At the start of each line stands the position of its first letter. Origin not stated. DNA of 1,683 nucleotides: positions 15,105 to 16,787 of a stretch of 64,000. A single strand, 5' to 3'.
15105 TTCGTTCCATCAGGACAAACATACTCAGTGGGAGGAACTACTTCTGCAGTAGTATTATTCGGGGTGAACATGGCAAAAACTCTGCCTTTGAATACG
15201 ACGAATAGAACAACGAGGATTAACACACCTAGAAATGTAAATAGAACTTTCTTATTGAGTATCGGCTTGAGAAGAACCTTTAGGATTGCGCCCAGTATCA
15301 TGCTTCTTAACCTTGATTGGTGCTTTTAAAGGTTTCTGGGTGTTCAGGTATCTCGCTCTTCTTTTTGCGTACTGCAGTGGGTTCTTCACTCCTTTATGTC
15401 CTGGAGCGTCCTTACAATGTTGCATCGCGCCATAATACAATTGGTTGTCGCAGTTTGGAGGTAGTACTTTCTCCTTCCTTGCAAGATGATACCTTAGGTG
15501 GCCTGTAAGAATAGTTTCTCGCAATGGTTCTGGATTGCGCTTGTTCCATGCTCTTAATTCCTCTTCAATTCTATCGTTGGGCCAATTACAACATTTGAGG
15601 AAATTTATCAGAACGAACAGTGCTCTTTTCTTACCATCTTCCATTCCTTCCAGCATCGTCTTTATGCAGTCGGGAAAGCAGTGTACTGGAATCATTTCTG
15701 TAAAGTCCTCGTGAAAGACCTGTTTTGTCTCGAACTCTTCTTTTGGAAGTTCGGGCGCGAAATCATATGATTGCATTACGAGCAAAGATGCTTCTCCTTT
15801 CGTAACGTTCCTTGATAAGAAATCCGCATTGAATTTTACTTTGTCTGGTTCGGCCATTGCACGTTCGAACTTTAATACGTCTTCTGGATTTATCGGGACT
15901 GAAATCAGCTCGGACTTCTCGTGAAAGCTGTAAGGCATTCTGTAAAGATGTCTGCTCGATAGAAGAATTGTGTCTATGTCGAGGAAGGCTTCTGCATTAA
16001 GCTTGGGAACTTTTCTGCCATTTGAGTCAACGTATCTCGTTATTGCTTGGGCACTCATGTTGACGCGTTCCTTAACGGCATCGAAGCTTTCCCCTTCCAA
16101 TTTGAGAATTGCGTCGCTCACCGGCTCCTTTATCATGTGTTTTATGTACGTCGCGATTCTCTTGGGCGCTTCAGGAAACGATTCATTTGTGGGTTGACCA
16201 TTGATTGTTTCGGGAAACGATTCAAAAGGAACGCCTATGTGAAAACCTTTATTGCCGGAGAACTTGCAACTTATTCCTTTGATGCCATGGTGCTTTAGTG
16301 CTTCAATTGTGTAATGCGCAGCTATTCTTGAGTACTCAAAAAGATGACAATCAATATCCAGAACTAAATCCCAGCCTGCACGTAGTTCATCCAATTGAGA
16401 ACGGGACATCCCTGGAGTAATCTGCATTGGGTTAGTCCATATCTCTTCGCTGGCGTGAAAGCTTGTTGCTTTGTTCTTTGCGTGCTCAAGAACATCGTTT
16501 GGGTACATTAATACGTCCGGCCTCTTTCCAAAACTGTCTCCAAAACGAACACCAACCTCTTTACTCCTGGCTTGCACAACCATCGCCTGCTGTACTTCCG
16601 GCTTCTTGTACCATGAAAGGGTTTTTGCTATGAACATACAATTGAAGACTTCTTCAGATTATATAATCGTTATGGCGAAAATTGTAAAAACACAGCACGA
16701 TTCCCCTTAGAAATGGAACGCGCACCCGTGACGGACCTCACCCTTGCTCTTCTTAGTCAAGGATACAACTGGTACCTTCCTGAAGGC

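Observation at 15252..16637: Single-polypeptide primase: PriS catalytic core fused to a PriL C-terminal Fe-S-type domain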

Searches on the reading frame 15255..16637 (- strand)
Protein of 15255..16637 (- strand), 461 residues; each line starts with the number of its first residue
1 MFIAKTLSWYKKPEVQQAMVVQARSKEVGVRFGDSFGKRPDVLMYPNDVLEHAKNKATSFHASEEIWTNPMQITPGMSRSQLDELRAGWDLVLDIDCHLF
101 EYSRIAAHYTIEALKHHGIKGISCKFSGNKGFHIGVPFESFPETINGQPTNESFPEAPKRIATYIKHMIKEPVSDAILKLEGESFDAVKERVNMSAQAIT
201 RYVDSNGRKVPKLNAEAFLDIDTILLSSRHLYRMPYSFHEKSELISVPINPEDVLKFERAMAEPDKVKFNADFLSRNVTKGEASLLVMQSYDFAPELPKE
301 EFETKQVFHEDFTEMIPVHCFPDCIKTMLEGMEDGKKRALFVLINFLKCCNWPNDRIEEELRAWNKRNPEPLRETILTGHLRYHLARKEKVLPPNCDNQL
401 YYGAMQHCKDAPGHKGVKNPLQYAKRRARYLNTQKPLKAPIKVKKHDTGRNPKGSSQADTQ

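Call 3: search_protein_families(library=pfam, proteins=[window:15255-16637:-], max_evalue=1)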
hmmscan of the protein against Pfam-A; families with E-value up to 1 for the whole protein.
window:15255-16637:- (461 aa): 3 families
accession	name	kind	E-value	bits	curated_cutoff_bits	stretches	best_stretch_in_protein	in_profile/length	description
PF01896.25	DNA_primase_S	-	3.5e-05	24.7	26.8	1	103-250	24-162/163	DNA primase small subunit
PF21686.3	LigD_Prim-Pol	-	0.00039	20.5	27.4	1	79-140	91-154/254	LigD, primase-polymerase domain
PF04104.19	DNA_primase_lrg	-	0.021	14.6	22.4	1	295-374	86-164/266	Eukaryotic and archaeal DNA primase, large subunit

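Call 4: search_protein_families(library=ncbifam, proteins=[window:15255-16637:-], max_evalue=1)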
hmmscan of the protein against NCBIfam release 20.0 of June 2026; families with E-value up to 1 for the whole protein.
window:15255-16637:- (461 aa): 5 families
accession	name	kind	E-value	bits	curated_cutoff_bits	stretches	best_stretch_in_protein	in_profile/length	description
NF002589.0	PRK02249.1-3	equivalog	5e-05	23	339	1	299-428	218-342/348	DNA primase regulatory subunit PriL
NF003051.0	PRK03968.1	equivalog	0.00014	21.1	431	2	296-342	222-270/406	DNA primase large subunit PriL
NF001641.0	PRK00419.1-3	equivalog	0.0012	18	326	1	125-258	153-265/323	DNA primase small subunit PriS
TIGR00335.1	primase_sml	equivalog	0.0013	18.2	143.5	1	101-139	117-157/324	DNA primase catalytic subunit PriS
TIGR02778.1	ligD_pol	equivalog_domain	0.045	13.4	214.7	1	90-144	116-169/245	non-homologous end-joining DNA ligase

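Call 5: search_solved_structures(query=window:15255-16637:-, max_evalue=1, show_alignments=3)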
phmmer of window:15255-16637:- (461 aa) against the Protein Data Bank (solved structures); distinct sequences matched with E-value up to 1: 1.
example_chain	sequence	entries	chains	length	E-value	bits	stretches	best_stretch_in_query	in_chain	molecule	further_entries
9f26_B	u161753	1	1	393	0.35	13.1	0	392-434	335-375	DNA primase large subunit PriL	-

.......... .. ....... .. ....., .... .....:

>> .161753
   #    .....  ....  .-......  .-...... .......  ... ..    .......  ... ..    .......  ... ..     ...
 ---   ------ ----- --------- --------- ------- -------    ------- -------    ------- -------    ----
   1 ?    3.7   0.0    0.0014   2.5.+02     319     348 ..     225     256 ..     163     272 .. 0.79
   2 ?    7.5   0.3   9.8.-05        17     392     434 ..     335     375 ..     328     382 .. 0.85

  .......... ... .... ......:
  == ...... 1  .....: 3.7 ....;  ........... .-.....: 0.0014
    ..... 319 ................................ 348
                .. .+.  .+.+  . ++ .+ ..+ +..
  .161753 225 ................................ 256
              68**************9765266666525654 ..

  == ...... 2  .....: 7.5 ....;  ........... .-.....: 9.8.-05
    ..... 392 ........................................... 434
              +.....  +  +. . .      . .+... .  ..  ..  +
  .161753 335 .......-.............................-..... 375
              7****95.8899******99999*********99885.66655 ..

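Call 9: find_homologous_proteins(query=window:15255-16637:-, max_evalue=0.001)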
Query window:15255-16637:- (461 aa): 3275 proteins with E <= 0.001 among 6423 candidates; the best 120 are listed.
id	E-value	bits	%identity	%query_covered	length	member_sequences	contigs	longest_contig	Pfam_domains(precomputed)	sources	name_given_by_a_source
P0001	0.0e+0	1076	100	100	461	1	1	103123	-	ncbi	ncbi:MAG: hypothetical protein ABIA93_02500 [Candidatus Woesearchaeota archaeon]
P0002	1.5e-196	672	64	100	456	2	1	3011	PF01896.26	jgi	-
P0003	2.0e-160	553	57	94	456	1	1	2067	PF01896.26,PF04104.20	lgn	-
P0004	3.7e-159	549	55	94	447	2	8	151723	PF01896.26,PF04104.20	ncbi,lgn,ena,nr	ncbi:hypothetical protein H8D36_00830 [archaeon]|nr:hypothetical protein [archaeon] MBL7056700.1 hyp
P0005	6.3e-159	548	57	93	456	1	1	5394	PF01896.26,PF04104.20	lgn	-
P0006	3.0e-157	542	57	92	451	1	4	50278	PF01896.26,PF04104.20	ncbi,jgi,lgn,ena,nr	ncbi:MAG: hypothetical protein ABIC91_02735 [Nanoarchaeota archaeon]|nr:hypothetical protein [Nanoar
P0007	3.4e-157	542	55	94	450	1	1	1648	PF01896.26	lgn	-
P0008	1.3e-156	540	54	97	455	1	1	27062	PF01896.26,PF04104.20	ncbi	ncbi:MAG: DNA primase small subunit domain-containing protein [archaeon]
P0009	3.0e-155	536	55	94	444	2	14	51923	-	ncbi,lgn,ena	-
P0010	1.0e-154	534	55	94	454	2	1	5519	PF01896.26,PF04104.20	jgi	-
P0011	1.4e-154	534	55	92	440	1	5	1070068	PF01896.26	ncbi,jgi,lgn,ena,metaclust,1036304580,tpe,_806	jgi:hypothetical protein|metaclust:\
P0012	5.8e-154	532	56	93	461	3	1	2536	PF01896.26,PF04104.20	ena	-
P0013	2.1e-153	530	52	95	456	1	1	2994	PF01896.26,PF04104.20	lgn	-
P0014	8.0e-153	528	53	94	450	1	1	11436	PF04104.20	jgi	-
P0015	1.4e-152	527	51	98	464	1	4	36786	PF01896.26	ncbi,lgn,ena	ncbi:MAG: DNA primase small subunit domain-containing protein [Nanoarchaeota archaeon]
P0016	2.5e-152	526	54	93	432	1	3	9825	PF01896.26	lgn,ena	-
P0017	7.9e-152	525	53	94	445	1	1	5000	PF01896.26,PF21686.4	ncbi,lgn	-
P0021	4.2e-151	522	54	94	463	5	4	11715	PF01896.26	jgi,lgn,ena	jgi:DNA primase catalytic subunit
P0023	3.5e-150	519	53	92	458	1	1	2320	PF01896.26,PF04104.20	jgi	-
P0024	4.0e-150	519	54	97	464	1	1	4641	PF01896.26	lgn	-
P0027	8.6e-149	515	53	93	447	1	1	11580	PF01896.26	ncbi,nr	ncbi:MAG: hypothetical protein KKF65_05245 [Nanoarchaeota archaeon]|nr:hypothetical protein [Nanoarc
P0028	1.8e-148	514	53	93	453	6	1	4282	PF01896.26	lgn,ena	-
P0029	4.8e-148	512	52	95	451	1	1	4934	PF01896.26,PF04104.20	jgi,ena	-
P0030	5.5e-148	512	54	94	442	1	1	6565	PF01896.26,PF04104.20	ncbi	-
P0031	7.6e-148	511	53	92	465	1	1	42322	PF01896.26,PF04104.20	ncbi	ncbi:MAG: DNA primase small subunit domain-containing protein [Nanoarchaeota archaeon]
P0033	2.0e-147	510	52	93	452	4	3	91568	PF04104.20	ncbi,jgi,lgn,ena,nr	ncbi:MAG TPA: hypothetical protein ENL16_02365 [Candidatus Woesearchaeota archaeon]|nr:hypothetical 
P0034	2.2e-147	510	51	93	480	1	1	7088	PF01896.26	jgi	jgi:hypothetical protein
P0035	2.8e-147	510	51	95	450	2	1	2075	PF01896.26,PF04104.20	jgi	-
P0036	2.9e-147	510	52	93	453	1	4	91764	PF01896.26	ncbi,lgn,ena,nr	ncbi:MAG: hypothetical protein KKF46_02110 [Nanoarchaeota archaeon]|nr:hypothetical protein [Nanoarc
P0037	3.4e-147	509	54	93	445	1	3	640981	PF01896.26,PF04104.20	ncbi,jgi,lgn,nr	ncbi:hypothetical protein HQ533_02830 [Candidatus Woesearchaeota archaeon]|nr:hypothetical protein [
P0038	3.5e-147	509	50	97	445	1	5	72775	PF04104.20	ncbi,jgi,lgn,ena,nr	ncbi:MAG TPA: hypothetical protein VJG90_02470 [Candidatus Nanoarchaeia archaeon]|nr:hypothetical pr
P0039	5.0e-147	509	53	94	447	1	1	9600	PF01896.26,PF04104.20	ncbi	-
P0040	1.2e-146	508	54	94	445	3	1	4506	PF01896.26,PF04104.20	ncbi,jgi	-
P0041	1.5e-146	507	53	93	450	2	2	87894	PF04104.20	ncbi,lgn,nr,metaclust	ncbi:hypothetical protein AYK26_03180 [Euryarchaeota archaeon SM23-78]|nr:MAG: hypothetical protein 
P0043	5.3e-146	505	53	93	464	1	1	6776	PF01896.26,PF21686.4,PF04104.20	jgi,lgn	-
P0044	5.4e-146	505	53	94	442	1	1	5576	PF01896.26,PF04104.20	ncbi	-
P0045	2.5e-145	503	52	95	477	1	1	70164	PF01896.26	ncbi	-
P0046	4.1e-145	502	53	93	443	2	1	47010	PF04104.20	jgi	jgi:hypothetical protein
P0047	4.7e-145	502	52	94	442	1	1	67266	PF01896.26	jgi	jgi:DNA primase catalytic subunit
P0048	9.8e-145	501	52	93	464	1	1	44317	PF01896.26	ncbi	ncbi:MAG: DNA primase small subunit domain-containing protein [archaeon]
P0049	1.0e-144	501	52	93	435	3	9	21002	PF01896.26,PF21686.4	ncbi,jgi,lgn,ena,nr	ncbi:hypothetical protein CMO90_01900 [Candidatus Woesearchaeota archaeon]|nr:hypothetical protein [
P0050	1.0e-144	501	53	93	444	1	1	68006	PF01896.26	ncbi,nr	ncbi:hypothetical protein JYT91_00040 [archaeon AH-315-M20]|nr:hypothetical protein [archaeon AH-315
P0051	1.1e-144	501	53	92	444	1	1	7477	PF04104.20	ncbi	-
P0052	1.4e-144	501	51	92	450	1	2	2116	PF01896.26,PF21686.4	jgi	-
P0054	2.2e-144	500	51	93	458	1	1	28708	PF01896.26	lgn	-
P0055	2.5e-144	500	50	97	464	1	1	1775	PF01896.26,PF04104.20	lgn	-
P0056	2.6e-144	500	52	94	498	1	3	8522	PF01896.26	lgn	-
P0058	3.5e-144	499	51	93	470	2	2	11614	PF01896.26,PF04104.20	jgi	-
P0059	5.6e-144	499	52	92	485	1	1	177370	PF01896.26,PF04104.20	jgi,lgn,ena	-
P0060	1.3e-143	498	52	94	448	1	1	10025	PF01896.26,PF04104.20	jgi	-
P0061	2.5e-143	497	50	92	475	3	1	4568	PF01896.26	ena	-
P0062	3.0e-143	496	51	95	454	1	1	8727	PF01896.26,PF04104.20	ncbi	ncbi:DNA primase small subunit domain-containing protein [Bacteroidota bacterium]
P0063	3.7e-143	496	50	94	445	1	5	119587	PF01896.26,PF04104.20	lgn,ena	-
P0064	4.8e-143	496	51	95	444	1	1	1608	PF01896.26,PF04104.20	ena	-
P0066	2.1e-142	494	53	93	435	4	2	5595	PF01896.26,PF04104.20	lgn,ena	-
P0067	2.2e-142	493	49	99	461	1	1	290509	PF01896.26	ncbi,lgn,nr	ncbi:hypothetical protein JW756_01595 [Candidatus Woesearchaeota archaeon]|nr:hypothetical protein [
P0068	3.4e-142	493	52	93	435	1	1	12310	PF01896.26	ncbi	ncbi:hypothetical protein ACFL1B_05695 [Nanoarchaeota archaeon]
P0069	4.6e-142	492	50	93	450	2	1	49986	PF01896.26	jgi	jgi:hypothetical protein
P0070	5.5e-142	492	50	93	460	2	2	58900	PF01896.26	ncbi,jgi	jgi:hypothetical protein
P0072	7.4e-142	492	52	92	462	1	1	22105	PF21686.4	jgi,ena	-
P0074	1.6e-141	491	53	93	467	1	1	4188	PF01896.26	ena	-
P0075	1.6e-141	491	52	93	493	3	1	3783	PF04104.20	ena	-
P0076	2.7e-141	490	52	92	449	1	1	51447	PF01896.26,PF04104.20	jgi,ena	-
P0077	2.8e-141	490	53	92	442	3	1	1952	PF01896.26,PF04104.20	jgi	-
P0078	3.2e-141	490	52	93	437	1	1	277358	PF04104.20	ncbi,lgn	-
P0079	3.3e-141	490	53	92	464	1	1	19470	PF01896.26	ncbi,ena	-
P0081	3.9e-141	489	51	93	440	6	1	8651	PF01896.26,PF04104.20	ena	-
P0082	4.1e-141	489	51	95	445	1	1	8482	PF01896.26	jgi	-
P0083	1.1e-140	488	52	92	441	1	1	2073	PF01896.26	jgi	jgi:DNA primase catalytic subunit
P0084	1.2e-140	488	52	92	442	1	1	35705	PF01896.26,PF04104.20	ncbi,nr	ncbi:hypothetical protein HYX01_02205 [Candidatus Woesearchaeota archaeon]|nr:hypothetical protein [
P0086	2.7e-140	487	51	94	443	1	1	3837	PF01896.26,PF04104.20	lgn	-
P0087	3.1e-140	486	50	95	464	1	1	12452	PF04104.20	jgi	jgi:hypothetical protein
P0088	3.1e-140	486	50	93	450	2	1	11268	PF01896.26,PF04104.20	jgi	jgi:hypothetical protein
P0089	3.8e-140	486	50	97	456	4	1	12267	PF01896.26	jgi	jgi:DNA primase catalytic subunit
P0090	4.5e-140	486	52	92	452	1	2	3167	PF01896.26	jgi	-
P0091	4.8e-140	486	50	100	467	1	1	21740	PF01896.26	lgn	-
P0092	5.6e-140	486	50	93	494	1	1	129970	PF01896.26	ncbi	ncbi:MAG: hypothetical protein QXG00_00485 [Candidatus Woesearchaeota archaeon]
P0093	6.4e-140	485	53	86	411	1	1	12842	PF01896.26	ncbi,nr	ncbi:hypothetical protein KY348_07430, partial [Candidatus Woesearchaeota archaeon]|nr:hypothetical 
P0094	7.4e-140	485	52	92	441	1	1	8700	PF01896.26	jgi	jgi:hypothetical protein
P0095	7.5e-140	485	51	92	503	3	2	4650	PF04104.20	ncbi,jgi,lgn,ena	-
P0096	7.8e-140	485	49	94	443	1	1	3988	PF01896.26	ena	-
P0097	7.9e-140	485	51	93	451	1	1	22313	PF01896.26,PF04104.20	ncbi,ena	-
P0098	8.5e-140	485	52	92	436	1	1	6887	PF01896.26,PF04104.20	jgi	-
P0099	1.2e-139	484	53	92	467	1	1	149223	PF01896.26,PF04104.20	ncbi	-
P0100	1.2e-139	484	50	93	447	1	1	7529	PF01896.26,PF04104.20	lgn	-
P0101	1.4e-139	484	50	95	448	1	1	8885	PF01896.26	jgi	-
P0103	3.5e-139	483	49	93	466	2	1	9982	PF01896.26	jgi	jgi:hypothetical protein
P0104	3.8e-139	483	49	93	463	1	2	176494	PF01896.26,PF04104.20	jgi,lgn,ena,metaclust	metaclust:\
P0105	5.5e-139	482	50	93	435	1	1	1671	PF04104.20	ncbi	-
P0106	8.8e-139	482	51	93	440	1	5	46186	PF01896.26,PF04104.20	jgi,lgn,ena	-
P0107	9.1e-139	482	51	92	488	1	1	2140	PF01896.26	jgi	jgi:DNA primase catalytic subunit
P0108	1.2e-138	481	50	92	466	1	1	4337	PF01896.26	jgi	jgi:hypothetical protein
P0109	1.3e-138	481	48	93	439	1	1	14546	PF21686.4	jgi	-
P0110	1.3e-138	481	49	94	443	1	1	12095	PF01896.26,PF04104.20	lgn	-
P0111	1.3e-138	481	50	93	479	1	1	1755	PF01896.26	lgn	-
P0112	1.4e-138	481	48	100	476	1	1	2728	PF01896.26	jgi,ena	jgi:hypothetical protein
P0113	1.5e-138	481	52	90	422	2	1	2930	PF04104.20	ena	-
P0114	1.7e-138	481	52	92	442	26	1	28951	PF01896.26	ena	-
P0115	1.9e-138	480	51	94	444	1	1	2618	PF01896.26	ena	-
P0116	2.1e-138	480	51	92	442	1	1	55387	PF01896.26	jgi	jgi:DNA primase catalytic subunit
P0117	2.1e-138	480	51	94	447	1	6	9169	PF01896.26,PF04104.20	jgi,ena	-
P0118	2.6e-138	480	49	94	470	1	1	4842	PF01896.26,PF04104.20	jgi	jgi:hypothetical protein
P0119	2.7e-138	480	51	94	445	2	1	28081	PF01896.26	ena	-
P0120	3.8e-138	479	50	93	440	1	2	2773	PF01896.26,PF04104.20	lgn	-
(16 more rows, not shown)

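Call 22: search_solved_structures(query=A1, max_evalue=1, show_alignments=4)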
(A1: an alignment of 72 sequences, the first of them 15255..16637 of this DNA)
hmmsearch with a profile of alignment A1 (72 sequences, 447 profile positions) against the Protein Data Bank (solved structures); distinct sequences matched with E-value up to 1: 7.
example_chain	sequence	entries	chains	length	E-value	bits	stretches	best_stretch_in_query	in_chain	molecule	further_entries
9f26_B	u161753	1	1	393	1.7e-05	27.2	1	393-439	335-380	DNA primase large subunit PriL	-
8vy3_A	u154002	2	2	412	0.013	17.8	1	229-259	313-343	DNA primase small subunit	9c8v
6r4s_A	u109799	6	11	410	0.013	17.7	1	229-259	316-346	DNA primase small subunit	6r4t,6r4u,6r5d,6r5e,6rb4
4bpu_A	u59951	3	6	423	0.014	17.7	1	229-259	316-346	DNA PRIMASE SMALL SUBUNIT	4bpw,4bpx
4lik_A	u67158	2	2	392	0.016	17.5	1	229-259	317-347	DNA primase small subunit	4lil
8g9f_D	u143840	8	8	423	0.16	14.1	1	230-259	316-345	DNA primase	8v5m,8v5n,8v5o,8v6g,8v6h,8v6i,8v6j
1zt2_A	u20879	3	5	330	0.43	12.7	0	124-136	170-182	DNA primase small subunit | DNA primase small subunit PriS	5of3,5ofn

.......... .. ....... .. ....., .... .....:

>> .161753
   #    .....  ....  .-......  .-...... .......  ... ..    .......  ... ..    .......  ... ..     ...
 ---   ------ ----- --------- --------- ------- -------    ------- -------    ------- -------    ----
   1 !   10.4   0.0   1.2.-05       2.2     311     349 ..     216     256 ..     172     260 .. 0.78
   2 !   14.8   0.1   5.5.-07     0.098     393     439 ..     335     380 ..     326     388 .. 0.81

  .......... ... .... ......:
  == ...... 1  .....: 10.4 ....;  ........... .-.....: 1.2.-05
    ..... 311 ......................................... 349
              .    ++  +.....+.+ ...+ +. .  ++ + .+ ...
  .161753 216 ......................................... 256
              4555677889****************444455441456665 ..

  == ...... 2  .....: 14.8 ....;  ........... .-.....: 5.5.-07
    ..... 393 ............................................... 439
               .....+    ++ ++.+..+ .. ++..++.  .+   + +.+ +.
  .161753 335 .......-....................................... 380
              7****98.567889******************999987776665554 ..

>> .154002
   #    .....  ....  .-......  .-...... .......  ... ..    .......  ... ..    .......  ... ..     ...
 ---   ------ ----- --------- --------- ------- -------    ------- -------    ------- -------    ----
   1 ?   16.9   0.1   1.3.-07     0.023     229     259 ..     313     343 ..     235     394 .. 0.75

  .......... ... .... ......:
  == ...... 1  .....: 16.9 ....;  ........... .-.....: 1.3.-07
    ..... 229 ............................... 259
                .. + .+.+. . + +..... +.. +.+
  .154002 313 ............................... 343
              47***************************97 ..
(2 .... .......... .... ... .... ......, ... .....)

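Call 29: predict_structure(alignment_id=A1)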
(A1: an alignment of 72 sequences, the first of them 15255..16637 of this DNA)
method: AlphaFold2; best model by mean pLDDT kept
length: 461 residues; sequences in the alignment: 72
mean_pLDDT: 89.4   pTM: 0.69
mean pLDDT of the five models: 89.4, 88.3, 88.0, 87.8, 87.2
residues with pLDDT >= 90: 349; 70-90: 66; 50-70: 20; < 50: 26
segments of 3 or more residues with pLDDT < 50: 301-310, 445-458
pLDDT, mean of each block of 10 residues (from residue 1): 92 98 95 87 92 96 95 88 94 95 98 98 96 98 96 93 95 98 96 95 94 92 73 96 97 98 97 96 97 76 39 86 96 93 97 97 97 96 91 92 81 88 93 70 48 40 38
secondary structure, 60 per line:
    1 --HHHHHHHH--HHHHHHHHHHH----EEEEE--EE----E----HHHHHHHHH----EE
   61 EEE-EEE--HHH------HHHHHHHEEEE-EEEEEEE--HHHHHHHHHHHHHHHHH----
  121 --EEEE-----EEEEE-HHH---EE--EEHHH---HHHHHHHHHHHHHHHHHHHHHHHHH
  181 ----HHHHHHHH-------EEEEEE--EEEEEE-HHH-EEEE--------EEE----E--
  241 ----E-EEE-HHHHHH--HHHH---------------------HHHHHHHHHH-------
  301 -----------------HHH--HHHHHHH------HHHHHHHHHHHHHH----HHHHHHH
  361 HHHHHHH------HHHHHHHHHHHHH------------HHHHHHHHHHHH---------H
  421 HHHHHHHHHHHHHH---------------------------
elements in order: H3-10 H13-23 E28-32 H46-54 E59-63 E65-67 H79-85 E86-89 E91-97 H100-116 E123-126 E132-136 H156-180 H185-192 E200-205 E208-213 E219-222 E231-233 E247-249 H251-256 H259-262 H284-293 H323-329 H336-349 H354-367 H374-386 H399-410 H420-434
